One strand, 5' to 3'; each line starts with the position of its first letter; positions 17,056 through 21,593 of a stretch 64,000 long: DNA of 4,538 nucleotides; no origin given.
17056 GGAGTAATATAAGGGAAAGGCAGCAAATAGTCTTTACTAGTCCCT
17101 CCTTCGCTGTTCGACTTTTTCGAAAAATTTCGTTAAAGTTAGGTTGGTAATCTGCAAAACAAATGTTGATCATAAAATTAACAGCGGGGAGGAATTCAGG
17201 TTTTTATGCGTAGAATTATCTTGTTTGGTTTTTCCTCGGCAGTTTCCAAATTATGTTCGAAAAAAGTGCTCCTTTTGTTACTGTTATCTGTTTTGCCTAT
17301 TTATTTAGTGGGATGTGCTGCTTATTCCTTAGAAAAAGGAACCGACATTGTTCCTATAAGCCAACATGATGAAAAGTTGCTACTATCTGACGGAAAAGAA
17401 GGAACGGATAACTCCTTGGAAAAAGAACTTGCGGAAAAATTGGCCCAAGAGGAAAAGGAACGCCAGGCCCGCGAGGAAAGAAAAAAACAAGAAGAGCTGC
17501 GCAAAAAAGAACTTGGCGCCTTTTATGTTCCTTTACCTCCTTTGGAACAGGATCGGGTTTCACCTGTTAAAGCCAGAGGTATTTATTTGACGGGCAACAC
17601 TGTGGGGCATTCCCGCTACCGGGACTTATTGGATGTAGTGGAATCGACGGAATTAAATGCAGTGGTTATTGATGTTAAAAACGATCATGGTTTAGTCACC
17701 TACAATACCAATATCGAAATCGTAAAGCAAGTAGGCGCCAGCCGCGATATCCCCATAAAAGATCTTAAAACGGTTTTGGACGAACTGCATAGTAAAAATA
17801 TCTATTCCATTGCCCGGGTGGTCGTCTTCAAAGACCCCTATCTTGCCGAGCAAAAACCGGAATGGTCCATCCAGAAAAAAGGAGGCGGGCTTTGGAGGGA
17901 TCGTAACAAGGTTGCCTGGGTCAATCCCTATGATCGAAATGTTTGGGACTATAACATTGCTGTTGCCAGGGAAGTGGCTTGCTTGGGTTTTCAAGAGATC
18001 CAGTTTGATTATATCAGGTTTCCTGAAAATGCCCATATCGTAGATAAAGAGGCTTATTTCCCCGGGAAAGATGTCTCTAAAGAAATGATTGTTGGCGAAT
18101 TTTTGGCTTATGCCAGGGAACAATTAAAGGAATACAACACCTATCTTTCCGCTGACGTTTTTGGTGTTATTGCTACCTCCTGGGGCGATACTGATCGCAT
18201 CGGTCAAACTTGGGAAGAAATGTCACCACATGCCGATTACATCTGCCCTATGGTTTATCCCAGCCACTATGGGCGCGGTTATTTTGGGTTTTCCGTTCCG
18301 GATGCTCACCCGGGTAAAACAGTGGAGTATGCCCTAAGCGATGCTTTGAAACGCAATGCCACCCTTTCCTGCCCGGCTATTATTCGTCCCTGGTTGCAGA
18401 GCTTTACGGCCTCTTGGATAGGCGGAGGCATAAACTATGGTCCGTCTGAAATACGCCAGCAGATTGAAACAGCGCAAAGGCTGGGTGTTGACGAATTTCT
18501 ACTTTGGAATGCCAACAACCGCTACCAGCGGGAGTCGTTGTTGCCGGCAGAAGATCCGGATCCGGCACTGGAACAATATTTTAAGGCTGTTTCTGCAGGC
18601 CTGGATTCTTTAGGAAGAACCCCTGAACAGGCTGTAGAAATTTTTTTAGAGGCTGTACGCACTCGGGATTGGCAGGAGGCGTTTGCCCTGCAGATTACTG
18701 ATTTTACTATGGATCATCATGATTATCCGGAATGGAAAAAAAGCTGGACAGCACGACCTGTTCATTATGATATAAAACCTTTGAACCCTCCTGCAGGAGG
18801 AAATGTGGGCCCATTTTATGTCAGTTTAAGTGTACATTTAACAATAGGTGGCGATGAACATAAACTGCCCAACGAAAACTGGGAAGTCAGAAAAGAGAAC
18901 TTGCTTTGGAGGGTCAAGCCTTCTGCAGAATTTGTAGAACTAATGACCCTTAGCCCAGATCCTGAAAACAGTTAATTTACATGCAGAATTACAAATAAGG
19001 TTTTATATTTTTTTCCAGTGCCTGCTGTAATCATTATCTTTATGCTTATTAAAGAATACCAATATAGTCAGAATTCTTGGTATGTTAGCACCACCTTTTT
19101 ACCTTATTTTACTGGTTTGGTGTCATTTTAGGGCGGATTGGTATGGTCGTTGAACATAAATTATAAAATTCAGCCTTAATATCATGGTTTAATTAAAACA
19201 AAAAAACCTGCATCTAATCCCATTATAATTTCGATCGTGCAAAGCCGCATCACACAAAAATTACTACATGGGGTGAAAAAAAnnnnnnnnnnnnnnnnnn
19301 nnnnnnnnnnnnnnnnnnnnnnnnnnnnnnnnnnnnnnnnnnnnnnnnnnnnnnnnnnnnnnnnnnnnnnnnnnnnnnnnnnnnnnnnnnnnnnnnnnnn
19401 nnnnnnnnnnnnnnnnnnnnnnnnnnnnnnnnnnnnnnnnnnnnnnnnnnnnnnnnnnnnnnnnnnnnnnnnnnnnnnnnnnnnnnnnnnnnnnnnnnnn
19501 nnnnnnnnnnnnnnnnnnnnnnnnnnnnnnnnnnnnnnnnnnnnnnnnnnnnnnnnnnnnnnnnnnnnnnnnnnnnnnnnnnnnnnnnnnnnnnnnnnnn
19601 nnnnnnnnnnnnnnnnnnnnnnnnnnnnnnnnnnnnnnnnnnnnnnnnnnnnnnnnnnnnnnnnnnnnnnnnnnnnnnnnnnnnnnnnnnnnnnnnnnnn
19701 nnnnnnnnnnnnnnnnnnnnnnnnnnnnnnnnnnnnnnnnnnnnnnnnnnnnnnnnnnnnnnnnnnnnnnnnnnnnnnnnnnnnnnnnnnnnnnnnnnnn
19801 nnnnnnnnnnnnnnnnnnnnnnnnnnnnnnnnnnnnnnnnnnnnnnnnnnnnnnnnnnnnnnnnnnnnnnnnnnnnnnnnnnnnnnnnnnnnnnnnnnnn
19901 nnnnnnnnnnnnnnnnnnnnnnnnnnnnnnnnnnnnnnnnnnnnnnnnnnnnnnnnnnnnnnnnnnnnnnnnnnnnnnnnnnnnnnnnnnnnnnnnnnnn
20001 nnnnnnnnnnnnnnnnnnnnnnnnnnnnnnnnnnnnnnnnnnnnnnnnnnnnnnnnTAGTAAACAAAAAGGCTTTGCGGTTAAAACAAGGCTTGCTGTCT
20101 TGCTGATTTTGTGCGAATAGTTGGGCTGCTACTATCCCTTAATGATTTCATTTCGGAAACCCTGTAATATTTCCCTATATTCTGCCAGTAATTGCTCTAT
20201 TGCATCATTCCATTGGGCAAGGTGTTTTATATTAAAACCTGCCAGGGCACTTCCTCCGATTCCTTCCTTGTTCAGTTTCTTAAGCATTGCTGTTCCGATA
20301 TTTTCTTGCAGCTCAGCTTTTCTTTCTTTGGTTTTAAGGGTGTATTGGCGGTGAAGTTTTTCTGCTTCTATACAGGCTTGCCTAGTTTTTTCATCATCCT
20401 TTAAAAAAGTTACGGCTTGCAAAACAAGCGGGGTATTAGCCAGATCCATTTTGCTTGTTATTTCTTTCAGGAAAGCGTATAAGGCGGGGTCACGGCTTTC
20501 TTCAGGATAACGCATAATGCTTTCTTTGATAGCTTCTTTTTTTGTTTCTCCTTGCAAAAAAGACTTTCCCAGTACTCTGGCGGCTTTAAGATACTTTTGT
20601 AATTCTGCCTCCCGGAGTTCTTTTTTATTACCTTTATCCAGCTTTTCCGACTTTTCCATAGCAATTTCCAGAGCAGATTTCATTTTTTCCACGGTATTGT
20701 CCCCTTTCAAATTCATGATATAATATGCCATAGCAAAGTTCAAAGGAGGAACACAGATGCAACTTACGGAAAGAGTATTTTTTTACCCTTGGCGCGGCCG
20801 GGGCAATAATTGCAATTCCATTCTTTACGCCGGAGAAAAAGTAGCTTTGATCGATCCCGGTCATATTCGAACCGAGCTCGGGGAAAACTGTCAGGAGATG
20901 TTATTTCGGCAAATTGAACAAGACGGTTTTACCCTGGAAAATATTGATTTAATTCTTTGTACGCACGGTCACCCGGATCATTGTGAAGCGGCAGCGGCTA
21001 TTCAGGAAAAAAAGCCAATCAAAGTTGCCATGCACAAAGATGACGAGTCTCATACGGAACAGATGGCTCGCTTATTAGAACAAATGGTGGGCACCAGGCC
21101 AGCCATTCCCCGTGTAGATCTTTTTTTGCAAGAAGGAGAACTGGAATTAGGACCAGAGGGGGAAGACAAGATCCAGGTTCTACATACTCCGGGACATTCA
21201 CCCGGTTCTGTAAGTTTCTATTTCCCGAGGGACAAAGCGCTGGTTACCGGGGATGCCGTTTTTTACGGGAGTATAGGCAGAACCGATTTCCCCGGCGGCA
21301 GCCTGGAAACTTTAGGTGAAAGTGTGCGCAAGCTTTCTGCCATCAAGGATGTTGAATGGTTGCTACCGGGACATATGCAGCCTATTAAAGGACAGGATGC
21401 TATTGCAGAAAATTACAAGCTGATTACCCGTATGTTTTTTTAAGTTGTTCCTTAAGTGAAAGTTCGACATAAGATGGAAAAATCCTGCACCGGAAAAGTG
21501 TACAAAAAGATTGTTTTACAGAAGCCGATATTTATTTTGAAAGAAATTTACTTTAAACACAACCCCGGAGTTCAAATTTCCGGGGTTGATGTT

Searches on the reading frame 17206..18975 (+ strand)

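Call 50: search_protein_families(library=pfam, max_evalue=0.00001, proteins=[window:17206-18975:+])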
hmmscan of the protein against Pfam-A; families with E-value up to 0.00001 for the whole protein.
window:17206-18975:+ (589 aa): 2 families
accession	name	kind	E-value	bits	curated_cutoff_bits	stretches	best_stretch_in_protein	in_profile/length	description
PF13200.12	DUF4015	-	7.6e-117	390.3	27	1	125-440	1-313/313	Putative glycosyl hydrolase domain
PF14871.12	GHL6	-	8.2e-07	29.7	35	1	140-231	4-90/132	Hypothetical glycosyl hydrolase 6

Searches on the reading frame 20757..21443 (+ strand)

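Call 51: search_protein_families(library=pfam, max_evalue=0.00001, proteins=[window:20757-21443:+])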
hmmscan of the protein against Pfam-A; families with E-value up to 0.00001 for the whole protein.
window:20757-21443:+ (228 aa): 2 families
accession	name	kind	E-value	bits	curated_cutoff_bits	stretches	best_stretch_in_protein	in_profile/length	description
PF00753.33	Lactamase_B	-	6e-30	105.1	22.7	1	16-206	3-196/196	Metallo-beta-lactamase superfamily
PF19583.5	ODP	-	7.1e-09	36.3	27.2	1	22-167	6-136/194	ODP family beta lactamase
